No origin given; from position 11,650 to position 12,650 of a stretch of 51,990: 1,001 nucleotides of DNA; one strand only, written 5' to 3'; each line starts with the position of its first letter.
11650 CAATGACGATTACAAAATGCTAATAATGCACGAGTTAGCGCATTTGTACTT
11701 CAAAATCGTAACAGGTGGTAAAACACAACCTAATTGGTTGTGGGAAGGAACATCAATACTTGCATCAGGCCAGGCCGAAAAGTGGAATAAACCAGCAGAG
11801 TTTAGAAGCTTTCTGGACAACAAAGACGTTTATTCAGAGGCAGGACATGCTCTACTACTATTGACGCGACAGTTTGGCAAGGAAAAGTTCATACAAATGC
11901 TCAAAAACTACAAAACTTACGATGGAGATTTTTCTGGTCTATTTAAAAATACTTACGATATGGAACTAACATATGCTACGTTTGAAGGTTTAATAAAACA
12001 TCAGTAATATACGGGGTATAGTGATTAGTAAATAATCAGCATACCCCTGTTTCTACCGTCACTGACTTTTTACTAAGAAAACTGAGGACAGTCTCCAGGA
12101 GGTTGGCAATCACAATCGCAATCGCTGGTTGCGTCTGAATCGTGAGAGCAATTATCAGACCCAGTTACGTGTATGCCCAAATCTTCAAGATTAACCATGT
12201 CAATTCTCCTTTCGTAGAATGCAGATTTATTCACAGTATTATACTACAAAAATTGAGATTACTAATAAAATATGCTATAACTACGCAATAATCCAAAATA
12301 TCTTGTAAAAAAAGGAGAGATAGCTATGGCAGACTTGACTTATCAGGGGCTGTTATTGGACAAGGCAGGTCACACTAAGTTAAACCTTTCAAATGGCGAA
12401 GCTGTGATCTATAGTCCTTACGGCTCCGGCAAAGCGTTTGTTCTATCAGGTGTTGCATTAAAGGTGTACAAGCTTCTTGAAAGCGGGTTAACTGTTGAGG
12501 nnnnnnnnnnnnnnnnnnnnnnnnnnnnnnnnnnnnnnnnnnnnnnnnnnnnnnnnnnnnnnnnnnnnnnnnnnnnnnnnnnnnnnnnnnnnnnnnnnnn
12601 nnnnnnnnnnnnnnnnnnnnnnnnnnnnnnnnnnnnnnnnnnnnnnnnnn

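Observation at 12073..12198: Unlisted 41-aa precursor on the opposite strand shares a leader motif with peptide C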

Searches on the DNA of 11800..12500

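Call 80: search_rna_families(source=window, start=11800, end=12500, threshold=evalue, max_evalue=1)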
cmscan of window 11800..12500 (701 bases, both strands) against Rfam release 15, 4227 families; matches with E-value up to 1: 0.
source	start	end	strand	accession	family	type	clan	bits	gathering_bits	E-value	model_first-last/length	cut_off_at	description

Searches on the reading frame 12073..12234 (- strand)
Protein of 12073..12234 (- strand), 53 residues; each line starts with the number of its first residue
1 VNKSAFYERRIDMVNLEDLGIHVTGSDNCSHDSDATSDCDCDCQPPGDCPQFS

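Call 75: find_encoding_contigs(protein=window:12073-12234:-, flank=3000, max_places=5)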
Protein window:12073-12234:- (53 aa): no gene with exactly this product is on record in the collection.
